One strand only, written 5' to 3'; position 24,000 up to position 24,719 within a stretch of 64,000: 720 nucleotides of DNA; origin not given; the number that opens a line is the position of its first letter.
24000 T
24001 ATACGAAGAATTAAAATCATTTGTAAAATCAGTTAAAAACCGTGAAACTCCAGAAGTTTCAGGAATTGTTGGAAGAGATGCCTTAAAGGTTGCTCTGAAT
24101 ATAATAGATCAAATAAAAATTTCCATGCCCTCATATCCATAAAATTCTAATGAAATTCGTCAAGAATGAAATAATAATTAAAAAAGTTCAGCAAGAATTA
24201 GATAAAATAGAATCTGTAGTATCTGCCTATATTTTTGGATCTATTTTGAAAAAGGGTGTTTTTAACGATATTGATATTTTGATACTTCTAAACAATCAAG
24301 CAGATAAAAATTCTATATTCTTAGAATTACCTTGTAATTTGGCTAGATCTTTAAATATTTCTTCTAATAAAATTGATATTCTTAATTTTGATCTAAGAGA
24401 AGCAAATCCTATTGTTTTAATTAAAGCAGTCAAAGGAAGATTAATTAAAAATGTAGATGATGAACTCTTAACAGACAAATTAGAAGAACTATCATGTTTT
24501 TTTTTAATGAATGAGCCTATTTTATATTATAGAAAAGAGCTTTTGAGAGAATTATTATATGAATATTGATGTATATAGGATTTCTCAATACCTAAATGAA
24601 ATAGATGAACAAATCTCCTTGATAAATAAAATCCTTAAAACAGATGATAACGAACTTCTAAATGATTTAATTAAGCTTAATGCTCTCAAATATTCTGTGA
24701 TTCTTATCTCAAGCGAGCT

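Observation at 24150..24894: MNT/HepT toxin-antitoxin pair embedded inside the lipid A biosynthesis operon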

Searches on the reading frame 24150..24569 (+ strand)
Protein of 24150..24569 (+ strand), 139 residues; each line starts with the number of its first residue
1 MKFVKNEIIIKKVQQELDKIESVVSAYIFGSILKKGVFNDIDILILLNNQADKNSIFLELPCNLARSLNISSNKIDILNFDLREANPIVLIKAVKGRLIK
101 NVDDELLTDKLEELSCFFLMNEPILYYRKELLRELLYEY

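Call 3: search_protein_families(library=pfam, proteins=[window:24150-24569:+], max_evalue=0.01)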
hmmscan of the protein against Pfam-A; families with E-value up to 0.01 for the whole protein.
window:24150-24569:+ (139 aa): 2 families
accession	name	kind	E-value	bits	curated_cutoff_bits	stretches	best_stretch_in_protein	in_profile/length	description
PF18765.7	Polbeta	-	3.9e-09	37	26.9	1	11-104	1-92/93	Polymerase beta, Nucleotidyltransferase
PF01909.29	NTP_transf_2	-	0.0002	22.1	21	1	10-59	1-47/93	Nucleotidyltransferase domain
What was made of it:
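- Checked: MNT is 24150-24569 (+, 139 aa) and matches Pfam Polbeta PF18765 at E=3.9e-9 over profile 1-92/93, and NTP_transf_2 at 2e-4 (call 3).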

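Call 4: search_protein_families(library=ncbifam, proteins=[window:24150-24569:+], max_evalue=0.01)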
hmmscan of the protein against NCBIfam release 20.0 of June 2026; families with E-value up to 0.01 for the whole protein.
window:24150-24569:+ (139 aa): 1 family
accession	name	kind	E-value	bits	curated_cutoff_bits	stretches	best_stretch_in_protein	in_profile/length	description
NF047752.1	MntA_antitoxin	equivalog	4.5e-05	23.3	60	1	20-107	4-88/106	type VII toxin-antitoxin system MntA family adenylyltransferase antitoxin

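Call 5: find_encoding_contigs(protein=window:24150-24569:+, flank=10000, max_places=10)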
Protein window:24150-24569:+ (139 aa): no gene with exactly this product is on record in the collection.

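Call 9: find_homologous_proteins(query=window:24150-24569:+, max_evalue=0.001)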
Query window:24150-24569:+ (139 aa): 2 proteins with E <= 0.001 among 369 candidates.
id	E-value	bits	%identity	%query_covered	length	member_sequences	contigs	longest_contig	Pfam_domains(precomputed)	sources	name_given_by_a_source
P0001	3.6e-79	281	100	100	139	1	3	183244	PF18765.8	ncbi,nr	ncbi:MAG: nucleotidyltransferase domain-containing protein [Desulfobacterales bacterium]|nr:nucleoti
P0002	8.6e-28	115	53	94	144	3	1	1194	PF18765.8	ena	-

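Call 11: find_encoding_contigs(protein=P0001, flank=6000, max_places=6)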
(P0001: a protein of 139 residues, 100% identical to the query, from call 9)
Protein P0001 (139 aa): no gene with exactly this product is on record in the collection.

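Call 12: find_encoding_contigs(protein=P0002, flank=6000, max_places=6)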
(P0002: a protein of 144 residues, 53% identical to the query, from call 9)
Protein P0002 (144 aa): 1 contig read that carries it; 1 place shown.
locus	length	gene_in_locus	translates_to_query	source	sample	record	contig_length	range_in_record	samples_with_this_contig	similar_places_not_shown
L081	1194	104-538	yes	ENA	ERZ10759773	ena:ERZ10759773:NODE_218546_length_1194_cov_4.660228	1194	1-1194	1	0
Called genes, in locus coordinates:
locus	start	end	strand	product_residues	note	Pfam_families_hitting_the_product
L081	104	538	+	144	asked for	PF18765:Polbeta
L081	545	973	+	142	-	PF01934:HepT-like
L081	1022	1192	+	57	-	?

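Call 30: search_solved_structures(query=window:24150-24566:+, max_evalue=1, show_alignments=3)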
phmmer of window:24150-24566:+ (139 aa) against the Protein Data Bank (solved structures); distinct sequences matched with E-value up to 1: 0.
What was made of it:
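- Tried and rejected: phmmer of the MNT against PDB sequences found nothing (call 30).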

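Call 46: find_homologous_proteins(query=A2, max_evalue=0.001)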
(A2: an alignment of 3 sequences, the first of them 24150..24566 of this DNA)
Query A2 (3 sequences) (139 aa, profile of the alignment): 201 proteins with E <= 0.001 among 4048 candidates; the best 120 are listed.
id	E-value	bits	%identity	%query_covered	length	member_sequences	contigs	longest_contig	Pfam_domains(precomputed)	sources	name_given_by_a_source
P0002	2.0e-63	231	53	94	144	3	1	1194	PF18765.8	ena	-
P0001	1.6e-59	218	100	100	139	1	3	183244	PF18765.8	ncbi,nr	ncbi:MAG: nucleotidyltransferase domain-containing protein [Desulfobacterales bacterium]|nr:nucleoti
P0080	6.3e-56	206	53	95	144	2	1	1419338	PF18765.8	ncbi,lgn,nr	ncbi:MAG: nucleotidyltransferase domain-containing protein [Desulfobacterales bacterium]|nr:nucleoti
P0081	8.6e-56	206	27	60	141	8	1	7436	PF18765.8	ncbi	-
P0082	5.0e-54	200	53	92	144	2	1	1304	PF18765.8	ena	-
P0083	4.3e-50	187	54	83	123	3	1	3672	PF18765.8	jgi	-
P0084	6.1e-39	151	22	50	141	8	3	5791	PF18765.8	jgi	-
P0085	1.0e-29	121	49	94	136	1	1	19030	PF18765.8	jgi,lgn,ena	-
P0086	1.6e-29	121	32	97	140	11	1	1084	PF18765.8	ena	-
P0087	7.5e-28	115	53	91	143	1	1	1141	PF18765.8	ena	-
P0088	1.6e-26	111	30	50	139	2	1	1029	PF18765.8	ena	-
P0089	2.4e-26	110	24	50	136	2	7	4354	PF18765.8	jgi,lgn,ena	-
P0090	5.0e-26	109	28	50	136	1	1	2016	PF18765.8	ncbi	-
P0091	8.4e-26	109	35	41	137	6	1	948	PF18765.8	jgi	jgi:predicted nucleotidyltransferase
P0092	2.2e-25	107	31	83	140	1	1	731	PF18765.8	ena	-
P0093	2.9e-25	107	43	96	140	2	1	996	PF18765.8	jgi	jgi:predicted nucleotidyltransferase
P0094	1.1e-24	105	25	41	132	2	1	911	PF18765.8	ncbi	-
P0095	1.0e-23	102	30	77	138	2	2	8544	PF18765.8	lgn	-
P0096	1.1e-23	102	45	92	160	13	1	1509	PF18765.8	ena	-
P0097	1.5e-23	101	27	91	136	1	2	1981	PF18765.8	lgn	-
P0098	1.6e-23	101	27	47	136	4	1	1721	PF18765.8,PF01909.30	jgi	-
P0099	2.9e-22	97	27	58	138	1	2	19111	PF18765.8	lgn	-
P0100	3.2e-22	97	31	93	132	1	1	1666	PF18765.8,PF01909.30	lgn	-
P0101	1.8e-20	91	29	93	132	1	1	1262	PF18765.8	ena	-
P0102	2.1e-20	91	29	81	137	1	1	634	PF18765.8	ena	-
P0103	3.5e-18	84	30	84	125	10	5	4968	PF18765.8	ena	-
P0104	8.4e-18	83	31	84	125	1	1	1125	PF18765.8,PF01909.30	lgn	-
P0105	9.3e-17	79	33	95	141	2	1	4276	PF18765.8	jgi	-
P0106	1.2e-14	73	37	95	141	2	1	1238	PF18765.8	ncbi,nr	ncbi:MAG: nucleotidyltransferase domain-containing protein [Caldisericia bacterium]|nr:nucleotidyltr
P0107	2.0e-14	72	34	95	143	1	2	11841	PF18765.8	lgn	-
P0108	4.6e-13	67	36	89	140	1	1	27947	PF18765.8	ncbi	-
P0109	1.0e-12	66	31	98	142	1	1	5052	PF18765.8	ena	-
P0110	1.6e-12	66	30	95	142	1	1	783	PF18765.8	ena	-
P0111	1.8e-12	65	32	98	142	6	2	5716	PF18765.8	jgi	-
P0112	3.1e-12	65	31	98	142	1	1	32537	PF18765.8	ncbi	-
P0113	3.3e-12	65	32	98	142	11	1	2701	PF18765.8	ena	-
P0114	4.3e-12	64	32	98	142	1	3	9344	PF18765.8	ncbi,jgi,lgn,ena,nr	ncbi:MAG TPA: nucleotidyltransferase domain-containing protein [Firmicutes bacterium]|nr:nucleotidyl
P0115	4.4e-12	64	34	80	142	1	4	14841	PF18765.8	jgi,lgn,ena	-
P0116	5.0e-12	64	34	80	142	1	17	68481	PF18765.8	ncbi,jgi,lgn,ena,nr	ncbi:MAG TPA: nucleotidyltransferase domain-containing protein [Caldisericia bacterium]|nr:nucleotid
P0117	6.5e-12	64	34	80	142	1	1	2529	PF18765.8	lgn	-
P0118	9.1e-12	63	34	76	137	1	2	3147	PF18765.8,PF22014.3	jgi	jgi:hypothetical protein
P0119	1.0e-11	63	32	98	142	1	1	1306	PF18765.8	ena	-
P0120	1.0e-11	63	36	71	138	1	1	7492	PF18765.8,PF01909.30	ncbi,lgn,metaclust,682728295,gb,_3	metaclust:\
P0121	1.1e-11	63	31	98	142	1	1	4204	PF18765.8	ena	-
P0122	1.3e-11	63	32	98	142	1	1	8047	PF18765.8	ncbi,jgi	-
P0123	1.8e-11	62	34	80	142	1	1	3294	PF18765.8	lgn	-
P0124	3.6e-11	61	34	80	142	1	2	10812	PF18765.8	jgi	-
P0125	4.5e-11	61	32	71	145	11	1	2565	PF18765.8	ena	-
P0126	5.3e-11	61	46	36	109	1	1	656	PF18765.8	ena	-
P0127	1.8e-10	59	33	79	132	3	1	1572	PF18765.8,PF01909.30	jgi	-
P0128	2.7e-10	58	34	92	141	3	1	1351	PF18765.8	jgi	-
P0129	3.0e-10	58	34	92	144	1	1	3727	PF18765.8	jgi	jgi:predicted nucleotidyltransferase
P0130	3.6e-10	58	39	73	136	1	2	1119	PF18765.8,PF01909.30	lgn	-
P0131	8.7e-10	57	35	33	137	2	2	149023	PF18765.8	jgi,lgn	-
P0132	9.6e-10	57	28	88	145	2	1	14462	PF18765.8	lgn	-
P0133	1.2e-9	56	36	76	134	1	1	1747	PF18765.8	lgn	-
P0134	1.5e-9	56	40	29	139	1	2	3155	PF18765.8,PF01909.30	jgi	jgi:predicted nucleotidyltransferase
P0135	4.6e-9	54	30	73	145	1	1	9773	PF18765.8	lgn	-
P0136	4.6e-9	54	31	92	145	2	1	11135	PF18765.8,PF01909.30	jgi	-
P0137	4.9e-9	54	28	76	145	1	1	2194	PF18765.8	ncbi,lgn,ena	-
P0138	5.0e-9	54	31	94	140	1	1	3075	PF18765.8,PF01909.30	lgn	-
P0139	5.5e-9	54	30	91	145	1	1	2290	PF18765.8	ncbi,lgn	-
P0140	2.0e-8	52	34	73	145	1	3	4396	PF18765.8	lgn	-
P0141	2.0e-8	52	28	87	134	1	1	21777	PF18765.8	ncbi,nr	ncbi:MAG: nucleotidyltransferase domain-containing protein [Thermodesulfovibrionales bacterium]|nr:n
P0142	2.8e-8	52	27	93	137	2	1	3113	PF18765.8,PF01909.30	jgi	-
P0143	4.0e-8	51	31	94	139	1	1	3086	PF18765.8,PF01909.30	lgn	-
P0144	4.7e-8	51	31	73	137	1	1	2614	PF18765.8,PF01909.30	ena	-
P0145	4.9e-8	51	32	94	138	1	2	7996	PF18765.8,PF01909.30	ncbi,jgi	-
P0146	8.0e-8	50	30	92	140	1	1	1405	PF18765.8,PF01909.30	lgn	-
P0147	8.1e-8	50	31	76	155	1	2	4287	PF18765.8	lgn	-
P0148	8.2e-8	50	27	91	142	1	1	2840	PF18765.8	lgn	-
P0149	9.4e-8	50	29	99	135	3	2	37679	PF18765.8,PF01909.30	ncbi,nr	ncbi:MAG TPA: nucleotidyltransferase domain-containing protein [Desulfobacteraceae bacterium]|nr:nuc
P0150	1.1e-7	50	27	94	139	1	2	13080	PF18765.8,PF01909.30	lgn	-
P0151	1.4e-7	50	26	91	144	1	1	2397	PF18765.8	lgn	-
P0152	1.4e-7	50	32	94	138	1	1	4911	PF18765.8,PF01909.30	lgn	-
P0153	1.5e-7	50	31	73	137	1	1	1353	PF18765.8,PF01909.30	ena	-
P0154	1.8e-7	49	32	91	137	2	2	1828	PF18765.8,PF01909.30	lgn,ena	-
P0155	1.9e-7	49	36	40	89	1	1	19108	PF18765.8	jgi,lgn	jgi:hypothetical protein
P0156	2.0e-7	49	41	33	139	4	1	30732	PF18765.8,PF01909.30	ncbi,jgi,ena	-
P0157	2.2e-7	49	28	73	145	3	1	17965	PF18765.8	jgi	-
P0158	2.4e-7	49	30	92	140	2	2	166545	PF18765.8,PF01909.30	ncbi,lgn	-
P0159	2.4e-7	49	31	94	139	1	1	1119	PF18765.8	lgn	-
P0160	2.7e-7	49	29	92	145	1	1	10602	PF18765.8,PF01909.30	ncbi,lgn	-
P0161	2.8e-7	49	29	79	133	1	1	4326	PF18765.8,PF01909.30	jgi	jgi:predicted nucleotidyltransferase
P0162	2.9e-7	49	29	95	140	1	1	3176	PF18765.8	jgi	jgi:uncharacterized protein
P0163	3.2e-7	48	28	91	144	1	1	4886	PF18765.8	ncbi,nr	ncbi:MAG: nucleotidyltransferase domain-containing protein [Nitrospirae bacterium]|nr:nucleotidyltra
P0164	3.2e-7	48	35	37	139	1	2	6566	PF18765.8,PF01909.30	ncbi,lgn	-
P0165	3.3e-7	48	32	92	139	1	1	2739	PF18765.8,PF01909.30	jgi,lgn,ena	-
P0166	3.5e-7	48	34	32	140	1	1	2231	PF18765.8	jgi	jgi:predicted nucleotidyltransferase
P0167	3.6e-7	48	33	33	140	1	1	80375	PF18765.8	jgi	jgi:predicted nucleotidyltransferase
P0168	3.7e-7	48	40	30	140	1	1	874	PF18765.8,PF01909.30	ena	-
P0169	3.7e-7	48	32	94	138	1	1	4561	PF18765.8,PF01909.30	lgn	-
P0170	3.9e-7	48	26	73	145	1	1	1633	PF18765.8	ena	-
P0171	4.6e-7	48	41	39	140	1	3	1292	PF18765.8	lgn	-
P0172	5.8e-7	48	33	60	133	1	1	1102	PF18765.8,PF01909.30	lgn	-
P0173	6.5e-7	47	37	39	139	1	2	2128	PF18765.8,PF01909.30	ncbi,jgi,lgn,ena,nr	ncbi:MAG: nucleotidyltransferase domain-containing protein [Candidatus Aminicenantes bacterium]|nr:n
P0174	7.3e-7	47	37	39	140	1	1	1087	PF18765.8,PF01909.30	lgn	-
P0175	8.5e-7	47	38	40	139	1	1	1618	PF18765.8,PF01909.30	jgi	-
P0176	9.0e-7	47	50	26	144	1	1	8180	PF18765.8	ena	-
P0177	1.0e-6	47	37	37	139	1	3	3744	PF18765.8,PF01909.30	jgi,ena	-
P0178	1.1e-6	47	41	32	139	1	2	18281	PF18765.8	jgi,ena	-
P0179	1.5e-6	46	32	83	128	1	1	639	PF18765.8,PF01909.30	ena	-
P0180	1.6e-6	46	27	91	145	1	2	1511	PF18765.8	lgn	-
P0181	1.7e-6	46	30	92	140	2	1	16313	PF18765.8,PF01909.30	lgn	-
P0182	1.7e-6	46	36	40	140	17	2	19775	PF18765.8,PF01909.30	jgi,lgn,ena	-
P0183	2.1e-6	46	31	99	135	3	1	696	PF18765.8,PF01909.30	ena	-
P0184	2.1e-6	46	34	33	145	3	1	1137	PF18765.8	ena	-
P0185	2.4e-6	46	37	45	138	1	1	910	PF18765.8,PF01909.30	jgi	-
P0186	2.4e-6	46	35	78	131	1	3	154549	PF18765.8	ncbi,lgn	-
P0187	2.4e-6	46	38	43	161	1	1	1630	PF18765.8,PF01909.30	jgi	jgi:hypothetical protein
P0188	2.6e-6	46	39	32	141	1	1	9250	PF18765.8,PF01909.30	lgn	-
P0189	2.8e-6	45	36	32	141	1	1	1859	PF18765.8,PF01909.30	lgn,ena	-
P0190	2.8e-6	45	35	81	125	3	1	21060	PF18765.8,PF01909.30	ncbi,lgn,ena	-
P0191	2.8e-6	45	31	60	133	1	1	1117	PF18765.8,PF01909.30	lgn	-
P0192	3.0e-6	45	32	60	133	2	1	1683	PF18765.8,PF01909.30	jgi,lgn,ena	-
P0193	3.6e-6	45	32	60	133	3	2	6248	PF18765.8,PF01909.30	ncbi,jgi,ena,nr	ncbi:MAG TPA: nucleotidyltransferase domain-containing protein [Acidobacteriota bacterium]|nr:nucleo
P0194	3.7e-6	45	31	62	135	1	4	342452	PF18765.8,PF01909.30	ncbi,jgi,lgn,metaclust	metaclust:\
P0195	3.8e-6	45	38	40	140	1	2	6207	PF18765.8,PF01909.30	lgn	-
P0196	4.0e-6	45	31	94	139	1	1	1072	PF18765.8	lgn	-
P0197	4.4e-6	45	27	91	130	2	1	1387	PF18765.8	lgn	-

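Call 47: find_encoding_contigs(protein=P0080, flank=6000, max_places=3)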
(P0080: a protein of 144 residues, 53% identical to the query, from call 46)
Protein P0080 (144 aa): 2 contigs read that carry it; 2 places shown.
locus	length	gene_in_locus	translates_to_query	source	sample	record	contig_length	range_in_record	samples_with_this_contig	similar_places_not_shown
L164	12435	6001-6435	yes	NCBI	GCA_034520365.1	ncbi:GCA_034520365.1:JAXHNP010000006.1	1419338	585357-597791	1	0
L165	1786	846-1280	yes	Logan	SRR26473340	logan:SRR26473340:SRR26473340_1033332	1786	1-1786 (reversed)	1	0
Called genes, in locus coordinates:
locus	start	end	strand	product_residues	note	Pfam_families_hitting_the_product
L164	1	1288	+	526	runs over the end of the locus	PF07549:Sec_GG (weak), PF21760:SecD_1st, PF22599:SecDF_P1_head, PF02355:SecD_SecF_C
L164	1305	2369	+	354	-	PF07549:Sec_GG (faint), PF02355:SecD_SecF_C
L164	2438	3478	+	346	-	PF02481:DNA_processg_A, PF17782:WHD_DprA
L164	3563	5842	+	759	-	PF01751:Toprim, PF01131:Topoisom_bac, PF01396:Zn_ribbon_Top1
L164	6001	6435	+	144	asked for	PF18765:Polbeta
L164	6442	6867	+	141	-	PF01934:HepT-like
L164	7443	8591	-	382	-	-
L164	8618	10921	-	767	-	-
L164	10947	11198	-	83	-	PF12441:CopG_antitoxin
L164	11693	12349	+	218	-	PF01209:Ubie_methyltran (weak), PF03848:TehB (faint), PF13489:Methyltransf_23, PF13847:Methyltransf_31 (weak), PF08241:Methyltransf_11, PF08242:Methyltransf_12, PF13649:Methyltransf_25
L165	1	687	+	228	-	?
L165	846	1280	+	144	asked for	PF18765:Polbeta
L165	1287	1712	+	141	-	PF01934:HepT-like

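Call 48: find_encoding_contigs(protein=P0085, flank=6000, max_places=3)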
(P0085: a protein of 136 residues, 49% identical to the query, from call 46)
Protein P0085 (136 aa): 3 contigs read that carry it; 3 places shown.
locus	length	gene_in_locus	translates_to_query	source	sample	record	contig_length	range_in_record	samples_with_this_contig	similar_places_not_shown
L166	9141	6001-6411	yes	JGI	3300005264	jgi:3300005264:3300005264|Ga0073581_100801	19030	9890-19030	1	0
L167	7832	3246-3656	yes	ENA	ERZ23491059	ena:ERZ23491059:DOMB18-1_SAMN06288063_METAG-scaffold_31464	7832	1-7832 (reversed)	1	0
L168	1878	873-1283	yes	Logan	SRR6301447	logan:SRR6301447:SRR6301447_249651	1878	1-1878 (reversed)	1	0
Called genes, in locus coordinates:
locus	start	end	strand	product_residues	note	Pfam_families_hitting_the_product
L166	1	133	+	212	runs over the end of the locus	PF13183:Fer4_8, PF13237:Fer4_10 (weak), PF13187:Fer4_9 (weak), PF13534:Fer4_17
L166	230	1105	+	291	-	PF02754:CCG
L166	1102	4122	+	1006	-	PF12831:FAD_oxidored (weak), PF13450:NAD_binding_8 (weak), PF00037:Fer4 (weak), PF00890:FAD_binding_2 (weak), PF01266:DAO (weak), PF12831:FAD_oxidored, PF13450:NAD_binding_8, PF13237:Fer4_10, +11 more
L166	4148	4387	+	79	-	-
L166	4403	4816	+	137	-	PF01850:PIN (weak)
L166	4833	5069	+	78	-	-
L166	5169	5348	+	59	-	-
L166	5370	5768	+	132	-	-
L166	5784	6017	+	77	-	-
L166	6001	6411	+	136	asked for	PF18765:Polbeta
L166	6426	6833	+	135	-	PF01934:HepT-like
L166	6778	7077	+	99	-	-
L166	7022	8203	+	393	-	PF01637:ATPase_2 (weak), PF14516:AAA_35, PF13401:AAA_22 (weak), PF24883:NPHP3_N (faint)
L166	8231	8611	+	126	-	-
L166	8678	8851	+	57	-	-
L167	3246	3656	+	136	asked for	PF18765:Polbeta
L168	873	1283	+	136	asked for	PF18765:Polbeta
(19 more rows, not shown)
